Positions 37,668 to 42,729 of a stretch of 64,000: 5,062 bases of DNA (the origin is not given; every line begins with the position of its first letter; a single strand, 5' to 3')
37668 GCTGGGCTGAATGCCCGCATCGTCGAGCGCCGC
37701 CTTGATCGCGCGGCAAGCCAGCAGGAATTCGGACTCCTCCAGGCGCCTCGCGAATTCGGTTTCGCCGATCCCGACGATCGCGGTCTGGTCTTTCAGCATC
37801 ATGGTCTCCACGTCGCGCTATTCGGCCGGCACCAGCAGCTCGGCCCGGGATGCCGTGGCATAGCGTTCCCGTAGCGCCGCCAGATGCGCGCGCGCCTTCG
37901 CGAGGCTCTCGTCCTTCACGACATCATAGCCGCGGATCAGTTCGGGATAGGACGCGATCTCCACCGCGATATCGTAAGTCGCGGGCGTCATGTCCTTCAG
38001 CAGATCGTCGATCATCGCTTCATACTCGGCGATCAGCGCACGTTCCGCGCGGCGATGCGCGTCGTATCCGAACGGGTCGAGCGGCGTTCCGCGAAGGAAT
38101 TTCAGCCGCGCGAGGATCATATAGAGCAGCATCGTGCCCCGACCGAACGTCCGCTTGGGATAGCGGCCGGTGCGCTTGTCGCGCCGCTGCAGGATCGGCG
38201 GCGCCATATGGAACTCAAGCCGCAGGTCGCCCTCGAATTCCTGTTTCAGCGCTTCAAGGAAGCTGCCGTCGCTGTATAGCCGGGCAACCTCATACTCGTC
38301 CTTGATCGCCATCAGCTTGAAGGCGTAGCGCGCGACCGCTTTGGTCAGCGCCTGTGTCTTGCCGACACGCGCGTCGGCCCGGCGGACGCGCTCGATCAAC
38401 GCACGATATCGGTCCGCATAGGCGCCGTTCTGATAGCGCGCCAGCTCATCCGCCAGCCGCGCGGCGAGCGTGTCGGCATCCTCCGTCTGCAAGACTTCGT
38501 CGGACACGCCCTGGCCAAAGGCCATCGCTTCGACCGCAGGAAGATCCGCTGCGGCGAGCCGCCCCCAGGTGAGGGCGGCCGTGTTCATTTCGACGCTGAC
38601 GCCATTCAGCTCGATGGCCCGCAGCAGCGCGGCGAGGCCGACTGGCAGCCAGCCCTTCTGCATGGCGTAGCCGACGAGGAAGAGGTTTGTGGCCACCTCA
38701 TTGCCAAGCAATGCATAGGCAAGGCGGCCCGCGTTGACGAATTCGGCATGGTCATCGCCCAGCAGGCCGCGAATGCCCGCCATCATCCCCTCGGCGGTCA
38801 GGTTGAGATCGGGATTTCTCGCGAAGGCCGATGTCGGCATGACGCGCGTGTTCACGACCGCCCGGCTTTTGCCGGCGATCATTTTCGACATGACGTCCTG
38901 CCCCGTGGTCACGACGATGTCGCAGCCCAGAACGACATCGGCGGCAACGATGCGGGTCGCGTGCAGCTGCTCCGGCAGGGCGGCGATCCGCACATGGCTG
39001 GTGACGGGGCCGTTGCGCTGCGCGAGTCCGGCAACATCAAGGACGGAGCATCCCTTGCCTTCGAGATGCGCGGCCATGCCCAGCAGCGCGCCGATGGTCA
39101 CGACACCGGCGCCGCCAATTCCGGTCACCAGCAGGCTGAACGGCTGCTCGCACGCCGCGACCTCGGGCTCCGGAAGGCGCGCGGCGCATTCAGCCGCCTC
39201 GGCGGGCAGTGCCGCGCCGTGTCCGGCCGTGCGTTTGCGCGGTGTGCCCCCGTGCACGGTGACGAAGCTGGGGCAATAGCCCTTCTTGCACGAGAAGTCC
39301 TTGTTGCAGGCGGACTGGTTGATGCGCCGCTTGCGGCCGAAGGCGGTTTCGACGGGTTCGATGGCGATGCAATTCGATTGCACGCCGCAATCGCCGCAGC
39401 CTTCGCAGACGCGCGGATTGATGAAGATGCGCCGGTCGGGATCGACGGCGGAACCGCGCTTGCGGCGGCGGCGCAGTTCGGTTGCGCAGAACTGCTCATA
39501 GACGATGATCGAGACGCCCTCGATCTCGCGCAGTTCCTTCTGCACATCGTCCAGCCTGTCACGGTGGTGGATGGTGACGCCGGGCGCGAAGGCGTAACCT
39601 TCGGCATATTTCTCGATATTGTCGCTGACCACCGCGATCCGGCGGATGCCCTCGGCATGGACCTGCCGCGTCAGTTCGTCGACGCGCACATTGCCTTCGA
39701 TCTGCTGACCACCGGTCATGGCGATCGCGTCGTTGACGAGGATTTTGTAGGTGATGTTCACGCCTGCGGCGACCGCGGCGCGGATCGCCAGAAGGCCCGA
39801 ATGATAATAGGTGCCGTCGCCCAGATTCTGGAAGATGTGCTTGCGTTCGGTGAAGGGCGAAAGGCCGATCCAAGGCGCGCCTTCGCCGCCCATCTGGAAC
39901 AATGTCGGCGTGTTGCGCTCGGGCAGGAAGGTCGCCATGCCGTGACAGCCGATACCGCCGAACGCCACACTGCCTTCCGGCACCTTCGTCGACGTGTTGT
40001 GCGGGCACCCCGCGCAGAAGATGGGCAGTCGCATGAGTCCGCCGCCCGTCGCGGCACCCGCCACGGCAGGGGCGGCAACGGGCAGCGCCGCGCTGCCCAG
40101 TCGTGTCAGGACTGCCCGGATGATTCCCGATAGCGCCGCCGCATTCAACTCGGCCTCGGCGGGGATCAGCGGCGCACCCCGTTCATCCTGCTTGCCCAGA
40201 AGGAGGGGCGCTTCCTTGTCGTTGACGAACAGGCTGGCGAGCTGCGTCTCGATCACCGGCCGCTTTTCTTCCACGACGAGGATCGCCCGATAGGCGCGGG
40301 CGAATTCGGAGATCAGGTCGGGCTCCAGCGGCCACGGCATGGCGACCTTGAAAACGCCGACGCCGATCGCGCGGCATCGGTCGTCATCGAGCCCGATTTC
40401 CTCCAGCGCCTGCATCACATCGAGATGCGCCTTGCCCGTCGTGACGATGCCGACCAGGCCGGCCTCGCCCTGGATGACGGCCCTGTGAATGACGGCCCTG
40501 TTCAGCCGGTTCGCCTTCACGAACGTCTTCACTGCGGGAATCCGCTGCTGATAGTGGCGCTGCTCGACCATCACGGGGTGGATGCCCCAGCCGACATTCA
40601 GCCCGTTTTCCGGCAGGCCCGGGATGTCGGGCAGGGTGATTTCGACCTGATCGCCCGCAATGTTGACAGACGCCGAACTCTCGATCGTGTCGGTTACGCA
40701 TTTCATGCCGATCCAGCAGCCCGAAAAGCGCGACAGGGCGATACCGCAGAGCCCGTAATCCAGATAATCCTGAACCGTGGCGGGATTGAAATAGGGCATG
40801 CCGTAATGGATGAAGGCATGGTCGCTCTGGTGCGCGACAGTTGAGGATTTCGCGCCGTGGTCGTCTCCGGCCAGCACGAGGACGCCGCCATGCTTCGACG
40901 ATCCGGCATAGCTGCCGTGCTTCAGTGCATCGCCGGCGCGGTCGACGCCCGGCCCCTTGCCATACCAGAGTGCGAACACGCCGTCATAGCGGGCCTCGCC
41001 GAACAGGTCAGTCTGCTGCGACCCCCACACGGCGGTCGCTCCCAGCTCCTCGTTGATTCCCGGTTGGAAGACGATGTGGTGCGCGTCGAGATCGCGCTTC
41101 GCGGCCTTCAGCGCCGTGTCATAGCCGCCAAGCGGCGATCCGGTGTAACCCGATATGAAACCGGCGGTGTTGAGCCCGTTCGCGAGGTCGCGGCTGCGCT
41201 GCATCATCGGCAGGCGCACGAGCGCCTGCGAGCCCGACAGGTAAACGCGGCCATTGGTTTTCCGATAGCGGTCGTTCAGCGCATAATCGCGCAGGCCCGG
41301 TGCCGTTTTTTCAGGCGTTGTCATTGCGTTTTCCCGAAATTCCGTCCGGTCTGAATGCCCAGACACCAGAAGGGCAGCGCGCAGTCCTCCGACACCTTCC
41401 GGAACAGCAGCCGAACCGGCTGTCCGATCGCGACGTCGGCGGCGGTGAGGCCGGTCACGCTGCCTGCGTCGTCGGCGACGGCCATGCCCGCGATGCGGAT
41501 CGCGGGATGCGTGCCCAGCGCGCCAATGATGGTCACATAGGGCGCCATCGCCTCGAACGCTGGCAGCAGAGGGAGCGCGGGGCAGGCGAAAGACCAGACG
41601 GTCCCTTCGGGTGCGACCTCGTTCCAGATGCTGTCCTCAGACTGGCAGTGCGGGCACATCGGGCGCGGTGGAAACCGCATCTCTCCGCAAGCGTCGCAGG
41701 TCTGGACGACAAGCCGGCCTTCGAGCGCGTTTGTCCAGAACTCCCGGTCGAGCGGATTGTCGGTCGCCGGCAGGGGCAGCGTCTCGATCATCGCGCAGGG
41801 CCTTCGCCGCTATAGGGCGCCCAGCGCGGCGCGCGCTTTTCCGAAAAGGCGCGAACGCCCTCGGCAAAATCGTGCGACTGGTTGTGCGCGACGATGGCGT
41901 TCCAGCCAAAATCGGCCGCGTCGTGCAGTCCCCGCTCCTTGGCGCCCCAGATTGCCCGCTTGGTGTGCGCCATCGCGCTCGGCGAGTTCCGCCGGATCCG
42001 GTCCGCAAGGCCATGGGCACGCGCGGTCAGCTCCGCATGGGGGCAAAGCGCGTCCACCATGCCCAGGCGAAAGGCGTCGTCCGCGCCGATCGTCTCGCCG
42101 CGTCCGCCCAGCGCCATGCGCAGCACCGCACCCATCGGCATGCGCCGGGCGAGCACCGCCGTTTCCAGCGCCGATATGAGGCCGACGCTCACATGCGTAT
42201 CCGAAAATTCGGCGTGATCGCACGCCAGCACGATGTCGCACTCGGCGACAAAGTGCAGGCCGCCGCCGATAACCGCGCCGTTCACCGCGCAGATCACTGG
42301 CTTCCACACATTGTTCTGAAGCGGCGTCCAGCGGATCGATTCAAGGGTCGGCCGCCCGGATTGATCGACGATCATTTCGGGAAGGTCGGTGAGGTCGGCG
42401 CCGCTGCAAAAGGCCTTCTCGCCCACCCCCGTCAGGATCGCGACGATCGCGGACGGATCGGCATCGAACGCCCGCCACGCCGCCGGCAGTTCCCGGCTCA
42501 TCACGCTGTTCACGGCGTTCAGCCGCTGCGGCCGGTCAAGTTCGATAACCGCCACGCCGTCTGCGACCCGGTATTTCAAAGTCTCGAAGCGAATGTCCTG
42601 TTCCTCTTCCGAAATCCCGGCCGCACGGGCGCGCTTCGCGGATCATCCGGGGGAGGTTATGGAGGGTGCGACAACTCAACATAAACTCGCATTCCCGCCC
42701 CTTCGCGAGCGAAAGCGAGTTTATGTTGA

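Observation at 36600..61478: A 15-nt oriented box (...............) marks the start of ten transcription units in the supercluster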

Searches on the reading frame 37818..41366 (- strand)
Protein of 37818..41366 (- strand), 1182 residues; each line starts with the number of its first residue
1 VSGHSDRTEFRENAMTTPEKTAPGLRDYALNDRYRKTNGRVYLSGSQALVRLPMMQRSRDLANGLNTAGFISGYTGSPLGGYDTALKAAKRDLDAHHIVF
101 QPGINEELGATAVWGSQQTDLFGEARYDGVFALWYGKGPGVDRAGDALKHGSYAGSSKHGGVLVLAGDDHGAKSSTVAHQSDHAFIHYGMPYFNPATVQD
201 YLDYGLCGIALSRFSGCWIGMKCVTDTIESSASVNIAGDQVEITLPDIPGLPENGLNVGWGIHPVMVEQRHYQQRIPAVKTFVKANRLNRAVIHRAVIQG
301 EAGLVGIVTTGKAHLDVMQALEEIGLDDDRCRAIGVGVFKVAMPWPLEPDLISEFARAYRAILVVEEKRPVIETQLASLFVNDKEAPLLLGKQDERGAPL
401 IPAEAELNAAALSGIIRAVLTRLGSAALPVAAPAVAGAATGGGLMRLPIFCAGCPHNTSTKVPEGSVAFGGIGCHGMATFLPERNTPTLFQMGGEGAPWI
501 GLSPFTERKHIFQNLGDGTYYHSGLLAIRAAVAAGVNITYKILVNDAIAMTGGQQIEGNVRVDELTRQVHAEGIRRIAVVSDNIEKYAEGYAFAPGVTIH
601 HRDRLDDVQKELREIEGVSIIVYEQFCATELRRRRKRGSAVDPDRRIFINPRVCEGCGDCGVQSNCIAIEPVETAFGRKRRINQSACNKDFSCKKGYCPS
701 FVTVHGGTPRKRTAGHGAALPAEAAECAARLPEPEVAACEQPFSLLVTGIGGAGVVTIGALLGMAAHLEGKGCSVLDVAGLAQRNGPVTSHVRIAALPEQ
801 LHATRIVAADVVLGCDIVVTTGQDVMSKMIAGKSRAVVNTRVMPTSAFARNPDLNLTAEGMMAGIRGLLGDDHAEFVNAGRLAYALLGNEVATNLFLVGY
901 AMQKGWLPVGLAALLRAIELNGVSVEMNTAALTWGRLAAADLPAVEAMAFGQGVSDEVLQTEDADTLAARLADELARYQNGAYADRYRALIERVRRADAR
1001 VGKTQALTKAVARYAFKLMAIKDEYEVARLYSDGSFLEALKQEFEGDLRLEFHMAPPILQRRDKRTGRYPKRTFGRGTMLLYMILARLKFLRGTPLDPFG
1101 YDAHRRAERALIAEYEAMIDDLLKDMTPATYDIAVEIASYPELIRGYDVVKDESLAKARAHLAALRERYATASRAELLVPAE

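Call 5: search_protein_families(library=pfam, proteins=[window:37818-41366:-])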
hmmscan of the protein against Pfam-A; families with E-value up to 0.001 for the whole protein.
window:37818-41366:- (1182 aa): 3 families
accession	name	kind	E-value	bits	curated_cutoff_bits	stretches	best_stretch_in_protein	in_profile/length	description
PF20169.3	DUF6537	-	1.1e-65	221.8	27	1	966-1162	3-201/203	Family of unknown function (DUF6537)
PF01558.24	POR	-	6.5e-18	65.9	27.4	1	751-935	1-171/173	Pyruvate ferredoxin/flavodoxin oxidoreductase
PF02775.26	TPP_enzyme_C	-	2.8e-09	37.4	21.9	1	471-621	1-149/151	Thiamine pyrophosphate enzyme, C-terminal TPP binding domain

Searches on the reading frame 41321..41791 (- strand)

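Call 5: search_protein_families(library=pfam, proteins=[window:41321-41791:-])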
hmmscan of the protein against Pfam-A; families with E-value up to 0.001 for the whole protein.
window:41321-41791:- (156 aa): 2 families
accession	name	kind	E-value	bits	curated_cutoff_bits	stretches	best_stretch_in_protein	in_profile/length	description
PF12172.15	zf-ChsH2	-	1.7e-13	50.5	23.2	1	19-52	1-34/37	ChsH2, rubredoxin-like zinc ribbon domain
PF01796.24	OB_ChsH2_C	-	2.7e-06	27.7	27.1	1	56-131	1-65/65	ChsH2, C-terminal OB-fold domain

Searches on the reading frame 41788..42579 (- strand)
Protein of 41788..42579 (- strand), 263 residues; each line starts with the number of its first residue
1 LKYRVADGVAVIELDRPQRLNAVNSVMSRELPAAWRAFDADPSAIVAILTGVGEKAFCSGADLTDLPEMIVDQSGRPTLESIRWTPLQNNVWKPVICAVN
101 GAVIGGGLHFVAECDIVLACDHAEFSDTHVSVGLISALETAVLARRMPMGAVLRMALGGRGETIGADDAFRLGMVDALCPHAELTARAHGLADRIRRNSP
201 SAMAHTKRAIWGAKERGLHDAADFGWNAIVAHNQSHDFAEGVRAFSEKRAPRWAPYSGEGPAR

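Call 5: search_protein_families(library=pfam, proteins=[window:41788-42579:-])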
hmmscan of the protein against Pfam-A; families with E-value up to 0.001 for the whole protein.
window:41788-42579:- (263 aa): 2 families
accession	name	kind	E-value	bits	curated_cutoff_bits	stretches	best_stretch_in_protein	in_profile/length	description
PF00378.25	ECH_1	-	2e-47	162.1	27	1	7-253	4-248/251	Enoyl-CoA hydratase/isomerase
PF16113.10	ECH_2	-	5.9e-32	111.9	27.2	2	10-191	2-184/335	Enoyl-CoA hydratase/isomerase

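Call 63: search_protein_families(library=ncbifam, proteins=[window:41788-42579:-], max_evalue=1e-10)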
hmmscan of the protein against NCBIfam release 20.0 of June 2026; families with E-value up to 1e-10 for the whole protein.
window:41788-42579:- (263 aa): 65 families (the best 25 are shown)
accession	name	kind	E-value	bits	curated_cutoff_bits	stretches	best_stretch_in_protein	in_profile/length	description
NF051848.1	EnCoAHydtEchA19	equivalog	8.8e-52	176.2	400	1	8-254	9-256/258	enoyl-CoA hydratase EchA19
NF042430.2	EnCoAhydt_DpgD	equivalog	6.5e-48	163.4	400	1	3-254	1-256/258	enoyl-CoA-hydratase DpgD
NF004840.0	PRK06190.1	equivalog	5.4e-44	150.7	253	1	5-241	10-243/260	enoyl-CoA hydratase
NF005073.0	PRK06495.1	subfamily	3.4e-42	144.5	296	1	2-252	7-253/257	enoyl-CoA hydratase/isomerase family protein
NF006100.0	PRK08252.1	subfamily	4.4e-42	144.4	282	1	4-254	8-252/254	crotonase/enoyl-CoA hydratase family protein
NF004857.0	PRK06210.1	equivalog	5.3e-42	144.1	341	1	3-254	12-273/275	enoyl-CoA hydratase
NF005802.0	PRK07657.1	equivalog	2.3e-38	132.2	363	1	6-253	11-257/260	enoyl-CoA hydratase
NF006007.0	PRK08138.1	subfamily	7.8e-38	130.3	355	1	4-253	13-258/261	enoyl-CoA hydratase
NF006008.0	PRK08139.1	equivalog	1.7e-37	129.4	313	1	5-254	17-264/266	enoyl-CoA hydratase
NF004475.0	PRK05809.1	subfamily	1.8e-37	129.2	394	1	7-252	12-256/260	short-chain-enoyl-CoA hydratase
NF006109.0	PRK08260.1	subfamily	8.8e-37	126.9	320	2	91-254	112-276/296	enoyl-CoA hydratase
NF004517.0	PRK05862.1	equivalog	9e-37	126.9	396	1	7-253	12-254/257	enoyl-CoA hydratase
NF004796.0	PRK06144.1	subfamily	1.8e-35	122.7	272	1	2-254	11-260/262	enoyl-CoA hydratase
NF046063.1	oxepin_alt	equivalog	3.7e-35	121.6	300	1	5-252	6-254/254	oxepin-CoA hydrolase, alternative type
TIGR02280.1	PaaB1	equivalog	5.8e-35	121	345.15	1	4-253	4-253/256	2-(1,2-epoxy-1,2-dihydrophenyl)acetyl-CoA isomerase PaaG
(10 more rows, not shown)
